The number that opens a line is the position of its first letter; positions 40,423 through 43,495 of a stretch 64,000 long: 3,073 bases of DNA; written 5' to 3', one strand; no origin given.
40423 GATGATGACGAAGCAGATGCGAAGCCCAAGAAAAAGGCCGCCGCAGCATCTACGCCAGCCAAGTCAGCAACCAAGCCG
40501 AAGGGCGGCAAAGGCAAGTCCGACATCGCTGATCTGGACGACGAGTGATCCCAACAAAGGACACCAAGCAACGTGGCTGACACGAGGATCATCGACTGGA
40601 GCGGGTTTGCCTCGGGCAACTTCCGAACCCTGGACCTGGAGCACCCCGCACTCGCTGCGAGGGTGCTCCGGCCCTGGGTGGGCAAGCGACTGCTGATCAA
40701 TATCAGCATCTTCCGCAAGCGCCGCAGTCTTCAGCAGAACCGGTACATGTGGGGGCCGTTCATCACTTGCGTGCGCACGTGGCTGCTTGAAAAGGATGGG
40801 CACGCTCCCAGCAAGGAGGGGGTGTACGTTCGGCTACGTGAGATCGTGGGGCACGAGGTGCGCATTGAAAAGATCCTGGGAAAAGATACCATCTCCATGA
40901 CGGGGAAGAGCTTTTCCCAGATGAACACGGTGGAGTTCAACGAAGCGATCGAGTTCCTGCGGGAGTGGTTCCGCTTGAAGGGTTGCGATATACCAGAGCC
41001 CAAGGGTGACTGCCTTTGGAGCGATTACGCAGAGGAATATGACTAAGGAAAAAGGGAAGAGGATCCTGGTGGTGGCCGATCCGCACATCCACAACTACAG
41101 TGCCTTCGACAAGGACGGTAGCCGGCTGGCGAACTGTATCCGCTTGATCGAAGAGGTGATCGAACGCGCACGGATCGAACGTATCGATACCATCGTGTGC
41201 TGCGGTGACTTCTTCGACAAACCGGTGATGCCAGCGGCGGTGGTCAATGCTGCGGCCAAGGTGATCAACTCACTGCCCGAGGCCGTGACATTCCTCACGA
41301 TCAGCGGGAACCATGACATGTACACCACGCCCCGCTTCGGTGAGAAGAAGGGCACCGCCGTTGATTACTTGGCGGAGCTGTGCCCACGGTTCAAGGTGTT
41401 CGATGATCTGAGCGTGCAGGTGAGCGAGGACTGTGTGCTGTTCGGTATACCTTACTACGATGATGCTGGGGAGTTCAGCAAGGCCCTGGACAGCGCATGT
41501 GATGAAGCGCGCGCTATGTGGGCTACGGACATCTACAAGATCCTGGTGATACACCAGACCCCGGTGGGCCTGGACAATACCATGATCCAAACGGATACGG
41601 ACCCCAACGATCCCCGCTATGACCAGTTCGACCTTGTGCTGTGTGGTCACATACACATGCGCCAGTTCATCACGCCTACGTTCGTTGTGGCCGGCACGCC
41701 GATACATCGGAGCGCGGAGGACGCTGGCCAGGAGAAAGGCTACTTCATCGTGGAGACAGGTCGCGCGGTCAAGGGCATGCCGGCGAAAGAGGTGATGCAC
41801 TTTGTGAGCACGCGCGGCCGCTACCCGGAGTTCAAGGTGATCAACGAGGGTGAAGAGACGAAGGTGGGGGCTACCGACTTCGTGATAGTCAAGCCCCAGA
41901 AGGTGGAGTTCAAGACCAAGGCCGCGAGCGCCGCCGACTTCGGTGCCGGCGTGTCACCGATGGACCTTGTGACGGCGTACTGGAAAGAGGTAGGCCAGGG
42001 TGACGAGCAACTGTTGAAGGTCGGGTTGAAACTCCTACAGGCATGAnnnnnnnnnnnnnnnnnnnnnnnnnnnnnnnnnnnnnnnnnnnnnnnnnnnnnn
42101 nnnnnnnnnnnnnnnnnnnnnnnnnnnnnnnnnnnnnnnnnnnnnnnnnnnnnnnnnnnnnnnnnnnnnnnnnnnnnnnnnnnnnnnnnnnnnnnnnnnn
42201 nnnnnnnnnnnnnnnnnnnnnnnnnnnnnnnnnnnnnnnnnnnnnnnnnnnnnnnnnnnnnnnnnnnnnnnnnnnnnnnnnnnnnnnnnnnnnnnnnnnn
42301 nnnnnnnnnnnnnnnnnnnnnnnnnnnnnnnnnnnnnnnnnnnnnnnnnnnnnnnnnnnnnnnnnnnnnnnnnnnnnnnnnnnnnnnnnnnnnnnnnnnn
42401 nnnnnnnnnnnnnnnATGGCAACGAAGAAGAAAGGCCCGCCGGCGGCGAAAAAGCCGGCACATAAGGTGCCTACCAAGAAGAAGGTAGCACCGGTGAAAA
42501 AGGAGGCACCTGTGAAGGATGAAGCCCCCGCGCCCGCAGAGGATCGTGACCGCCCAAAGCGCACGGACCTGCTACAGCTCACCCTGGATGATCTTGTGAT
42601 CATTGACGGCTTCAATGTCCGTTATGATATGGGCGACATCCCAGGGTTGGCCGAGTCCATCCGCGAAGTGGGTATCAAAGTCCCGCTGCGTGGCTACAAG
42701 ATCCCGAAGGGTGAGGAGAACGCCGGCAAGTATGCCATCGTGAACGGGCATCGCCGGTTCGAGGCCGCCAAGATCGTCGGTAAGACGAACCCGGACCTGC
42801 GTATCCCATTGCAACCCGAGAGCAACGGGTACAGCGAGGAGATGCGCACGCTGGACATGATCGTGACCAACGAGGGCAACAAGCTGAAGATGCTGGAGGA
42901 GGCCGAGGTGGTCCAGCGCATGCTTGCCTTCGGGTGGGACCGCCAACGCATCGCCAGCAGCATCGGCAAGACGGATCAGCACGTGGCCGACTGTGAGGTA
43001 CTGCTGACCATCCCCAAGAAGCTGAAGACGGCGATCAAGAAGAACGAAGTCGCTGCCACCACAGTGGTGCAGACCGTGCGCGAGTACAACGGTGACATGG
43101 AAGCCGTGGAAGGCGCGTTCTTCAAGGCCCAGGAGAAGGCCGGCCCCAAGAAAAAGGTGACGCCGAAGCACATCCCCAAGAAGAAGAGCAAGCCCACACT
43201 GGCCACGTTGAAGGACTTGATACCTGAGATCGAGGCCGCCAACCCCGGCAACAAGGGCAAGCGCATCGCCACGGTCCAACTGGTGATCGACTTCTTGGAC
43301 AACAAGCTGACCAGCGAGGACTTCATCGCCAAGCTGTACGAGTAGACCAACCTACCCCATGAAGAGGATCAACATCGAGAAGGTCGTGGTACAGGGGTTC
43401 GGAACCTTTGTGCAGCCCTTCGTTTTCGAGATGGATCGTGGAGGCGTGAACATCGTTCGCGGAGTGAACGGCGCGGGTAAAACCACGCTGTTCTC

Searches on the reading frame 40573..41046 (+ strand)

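Call 80: search_protein_families(library=phrogs, proteins=[window:40573-41046:+], max_evalue=0.001)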
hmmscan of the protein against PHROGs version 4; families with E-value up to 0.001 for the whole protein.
window:40573-41046:+ (157 aa): 1 family
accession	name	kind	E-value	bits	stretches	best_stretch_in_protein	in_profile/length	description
phrog_72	-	DNA, RNA and nucleotide metabolism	3.1e-10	41.4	1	37-144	38-146/161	NinB/ Orf homologous recombination mediator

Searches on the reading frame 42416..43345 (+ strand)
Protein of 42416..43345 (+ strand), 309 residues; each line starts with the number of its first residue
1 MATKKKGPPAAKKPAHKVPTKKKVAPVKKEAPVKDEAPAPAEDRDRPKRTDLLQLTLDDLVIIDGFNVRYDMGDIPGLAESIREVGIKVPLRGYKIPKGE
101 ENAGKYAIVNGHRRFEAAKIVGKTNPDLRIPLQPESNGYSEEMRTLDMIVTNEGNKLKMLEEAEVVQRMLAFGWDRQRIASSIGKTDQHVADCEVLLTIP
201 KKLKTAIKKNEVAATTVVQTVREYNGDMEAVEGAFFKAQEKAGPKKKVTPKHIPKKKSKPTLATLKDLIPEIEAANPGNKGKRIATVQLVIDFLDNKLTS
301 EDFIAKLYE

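Call 55: search_protein_families(library=pfam, proteins=[window:42416-43345:+], max_evalue=0.1)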
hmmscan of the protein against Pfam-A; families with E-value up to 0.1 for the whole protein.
window:42416-43345:+ (309 aa): 3 families
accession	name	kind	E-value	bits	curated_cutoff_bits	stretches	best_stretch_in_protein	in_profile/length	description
PF17762.8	HTH_ParB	-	1.7e-05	25.3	22.6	1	156-213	2-60/102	ParB HTH domain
PF02195.25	ParB_N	-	0.00016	22.1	26.3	1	70-123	22-70/95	ParB N-terminal domain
PF08535.16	KorB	-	0.025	15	22.3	1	173-245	3-75/89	KorB domain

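Call 80: search_protein_families(library=phrogs, proteins=[window:42416-43345:+], max_evalue=0.001)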
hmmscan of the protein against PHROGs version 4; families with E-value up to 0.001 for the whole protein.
window:42416-43345:+ (309 aa): 8 families
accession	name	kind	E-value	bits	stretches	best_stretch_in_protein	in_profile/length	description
phrog_1033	-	DNA, RNA and nucleotide metabolism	3.1e-38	133.4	1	47-269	27-247/334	ParB-like partition protein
phrog_6218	-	DNA, RNA and nucleotide metabolism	9.4e-18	65.6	1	61-212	13-157/506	ParB-like partition protein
phrog_4715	-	DNA, RNA and nucleotide metabolism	1.8e-11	44.2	1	2-297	105-423/630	ParB-like partition protein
phrog_4272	-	unknown function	1.6e-05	24.5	1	39-186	392-539/764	-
phrog_32069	-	DNA, RNA and nucleotide metabolism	2.9e-05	24.3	1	60-243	50-238/348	ParB-like partition protein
phrog_15982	-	unknown function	3.8e-05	23.9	1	68-169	42-141/453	-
phrog_26387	-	DNA, RNA and nucleotide metabolism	0.0002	21.8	1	78-152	36-103/252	ParB-like partition nuclease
phrog_27290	-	unknown function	0.00031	20.6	1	70-160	46-133/517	-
